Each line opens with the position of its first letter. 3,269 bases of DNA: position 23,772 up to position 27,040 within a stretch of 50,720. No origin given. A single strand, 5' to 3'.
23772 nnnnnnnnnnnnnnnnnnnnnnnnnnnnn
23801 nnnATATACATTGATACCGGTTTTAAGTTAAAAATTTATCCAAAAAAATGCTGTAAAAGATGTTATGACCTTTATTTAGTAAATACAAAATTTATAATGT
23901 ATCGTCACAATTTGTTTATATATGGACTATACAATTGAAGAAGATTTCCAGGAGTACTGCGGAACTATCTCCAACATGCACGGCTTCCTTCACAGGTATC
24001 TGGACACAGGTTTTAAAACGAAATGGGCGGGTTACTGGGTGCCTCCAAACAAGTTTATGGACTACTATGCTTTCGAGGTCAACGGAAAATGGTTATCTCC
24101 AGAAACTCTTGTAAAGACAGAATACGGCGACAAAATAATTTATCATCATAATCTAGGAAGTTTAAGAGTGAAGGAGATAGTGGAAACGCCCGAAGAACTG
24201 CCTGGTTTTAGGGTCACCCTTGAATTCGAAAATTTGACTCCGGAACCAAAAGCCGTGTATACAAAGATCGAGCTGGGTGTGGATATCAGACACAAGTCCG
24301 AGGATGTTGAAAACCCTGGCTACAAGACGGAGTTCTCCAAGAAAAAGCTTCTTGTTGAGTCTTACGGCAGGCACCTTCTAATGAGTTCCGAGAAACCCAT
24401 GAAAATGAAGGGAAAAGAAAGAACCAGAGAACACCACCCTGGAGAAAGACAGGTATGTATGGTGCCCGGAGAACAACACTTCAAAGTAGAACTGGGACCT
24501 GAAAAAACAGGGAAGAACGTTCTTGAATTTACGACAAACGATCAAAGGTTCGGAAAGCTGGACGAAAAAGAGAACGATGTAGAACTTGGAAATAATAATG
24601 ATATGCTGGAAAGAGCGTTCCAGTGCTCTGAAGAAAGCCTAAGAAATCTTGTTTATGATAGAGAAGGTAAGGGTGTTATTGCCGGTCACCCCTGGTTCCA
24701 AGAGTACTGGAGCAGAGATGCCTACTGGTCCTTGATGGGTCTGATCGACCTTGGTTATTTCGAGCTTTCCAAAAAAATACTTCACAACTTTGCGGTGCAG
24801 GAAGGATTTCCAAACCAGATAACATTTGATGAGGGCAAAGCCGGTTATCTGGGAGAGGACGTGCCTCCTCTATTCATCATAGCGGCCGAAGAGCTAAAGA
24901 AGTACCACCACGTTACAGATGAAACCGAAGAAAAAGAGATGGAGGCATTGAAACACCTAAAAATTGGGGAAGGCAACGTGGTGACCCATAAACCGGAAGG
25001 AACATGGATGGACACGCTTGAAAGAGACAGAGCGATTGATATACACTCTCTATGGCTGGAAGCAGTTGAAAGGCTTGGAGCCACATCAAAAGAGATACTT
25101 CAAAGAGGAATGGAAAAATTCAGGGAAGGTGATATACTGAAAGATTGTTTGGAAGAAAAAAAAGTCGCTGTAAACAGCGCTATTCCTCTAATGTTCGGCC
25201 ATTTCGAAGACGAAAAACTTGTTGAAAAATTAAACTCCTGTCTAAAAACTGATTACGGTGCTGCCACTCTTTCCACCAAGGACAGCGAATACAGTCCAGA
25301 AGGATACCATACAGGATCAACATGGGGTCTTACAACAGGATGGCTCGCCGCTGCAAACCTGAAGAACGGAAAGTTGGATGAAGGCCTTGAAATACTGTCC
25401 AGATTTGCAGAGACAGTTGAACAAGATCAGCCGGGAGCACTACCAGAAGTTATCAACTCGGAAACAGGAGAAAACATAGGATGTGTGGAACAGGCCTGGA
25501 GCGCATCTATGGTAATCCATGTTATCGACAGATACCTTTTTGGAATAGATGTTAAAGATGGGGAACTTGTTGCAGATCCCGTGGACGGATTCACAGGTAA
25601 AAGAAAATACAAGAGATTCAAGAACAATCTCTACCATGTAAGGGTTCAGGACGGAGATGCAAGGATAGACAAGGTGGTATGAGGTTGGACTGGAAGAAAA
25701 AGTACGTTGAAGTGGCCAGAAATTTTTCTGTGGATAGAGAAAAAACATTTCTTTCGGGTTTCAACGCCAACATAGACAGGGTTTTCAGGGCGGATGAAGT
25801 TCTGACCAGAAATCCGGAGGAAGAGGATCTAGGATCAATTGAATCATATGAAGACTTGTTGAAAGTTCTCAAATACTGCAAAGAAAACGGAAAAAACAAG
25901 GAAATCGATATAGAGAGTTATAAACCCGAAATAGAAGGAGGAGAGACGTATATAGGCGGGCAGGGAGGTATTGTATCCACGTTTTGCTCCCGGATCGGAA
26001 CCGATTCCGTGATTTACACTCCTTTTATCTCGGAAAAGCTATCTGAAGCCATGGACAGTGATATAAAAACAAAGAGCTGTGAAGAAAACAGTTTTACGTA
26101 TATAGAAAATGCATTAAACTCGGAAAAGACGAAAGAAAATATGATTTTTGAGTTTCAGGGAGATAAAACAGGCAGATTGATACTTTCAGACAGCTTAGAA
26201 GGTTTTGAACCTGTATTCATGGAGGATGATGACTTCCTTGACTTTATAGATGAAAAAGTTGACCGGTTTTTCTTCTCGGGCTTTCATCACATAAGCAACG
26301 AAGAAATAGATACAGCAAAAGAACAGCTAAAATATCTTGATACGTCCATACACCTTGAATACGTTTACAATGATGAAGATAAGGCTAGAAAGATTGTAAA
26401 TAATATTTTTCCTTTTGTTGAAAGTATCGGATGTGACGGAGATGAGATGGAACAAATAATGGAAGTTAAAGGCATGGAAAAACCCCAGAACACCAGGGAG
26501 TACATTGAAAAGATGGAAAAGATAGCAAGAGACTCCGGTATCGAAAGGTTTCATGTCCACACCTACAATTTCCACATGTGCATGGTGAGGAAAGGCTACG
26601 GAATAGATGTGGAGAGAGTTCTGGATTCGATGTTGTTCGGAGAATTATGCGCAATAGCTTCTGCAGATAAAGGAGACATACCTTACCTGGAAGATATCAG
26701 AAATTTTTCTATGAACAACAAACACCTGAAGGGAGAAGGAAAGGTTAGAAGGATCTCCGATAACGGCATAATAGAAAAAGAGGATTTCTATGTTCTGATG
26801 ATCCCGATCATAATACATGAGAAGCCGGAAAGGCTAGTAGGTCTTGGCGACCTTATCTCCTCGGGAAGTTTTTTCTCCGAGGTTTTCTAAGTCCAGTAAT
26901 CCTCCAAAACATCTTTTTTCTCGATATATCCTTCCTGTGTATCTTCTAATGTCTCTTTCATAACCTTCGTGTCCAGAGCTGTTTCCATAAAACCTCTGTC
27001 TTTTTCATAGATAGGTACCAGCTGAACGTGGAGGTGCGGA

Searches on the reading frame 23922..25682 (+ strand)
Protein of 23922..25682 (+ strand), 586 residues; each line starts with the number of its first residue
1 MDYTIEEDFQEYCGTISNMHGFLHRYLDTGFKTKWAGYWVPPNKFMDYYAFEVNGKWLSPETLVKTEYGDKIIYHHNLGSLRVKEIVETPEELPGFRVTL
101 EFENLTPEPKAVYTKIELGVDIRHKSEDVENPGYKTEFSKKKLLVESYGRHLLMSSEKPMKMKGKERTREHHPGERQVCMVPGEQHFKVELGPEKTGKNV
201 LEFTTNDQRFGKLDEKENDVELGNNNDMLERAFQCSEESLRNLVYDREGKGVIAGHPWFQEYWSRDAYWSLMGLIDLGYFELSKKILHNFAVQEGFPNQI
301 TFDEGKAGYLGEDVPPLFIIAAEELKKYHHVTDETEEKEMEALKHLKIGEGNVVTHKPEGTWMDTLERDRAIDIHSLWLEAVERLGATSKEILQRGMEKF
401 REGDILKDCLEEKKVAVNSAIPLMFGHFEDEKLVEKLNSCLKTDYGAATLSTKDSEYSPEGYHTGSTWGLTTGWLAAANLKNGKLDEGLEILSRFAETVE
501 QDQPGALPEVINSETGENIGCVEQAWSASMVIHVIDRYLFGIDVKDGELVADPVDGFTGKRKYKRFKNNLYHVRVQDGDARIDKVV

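Call 18: search_protein_families(library=pfam, proteins=[window:23922-25682:+], max_evalue=0.001)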
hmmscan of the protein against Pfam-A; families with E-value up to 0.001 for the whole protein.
window:23922-25682:+ (586 aa): 2 families
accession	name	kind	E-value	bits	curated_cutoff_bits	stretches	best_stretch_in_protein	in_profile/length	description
PF06202.20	GDE_C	-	3.4e-21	76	21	1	246-532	12-366/367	Amylo-alpha-1,6-glucosidase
PF22422.2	MGH1-like_GH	-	5.6e-06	26.6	27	1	419-527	243-356/356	Mannosylglycerate hydrolase MGH1-like glycoside hydrolase domain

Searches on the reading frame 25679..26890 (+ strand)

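Call 18: search_protein_families(library=pfam, proteins=[window:25679-26890:+], max_evalue=0.001)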
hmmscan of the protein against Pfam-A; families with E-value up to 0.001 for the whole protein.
window:25679-26890:+ (403 aa): 1 family
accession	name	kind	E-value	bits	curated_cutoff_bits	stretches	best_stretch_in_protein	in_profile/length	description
PF04587.20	ADP_PFK_GK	-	1.5e-39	136.4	27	1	26-399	5-429/430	ADP-specific Phosphofructokinase/Glucokinase conserved region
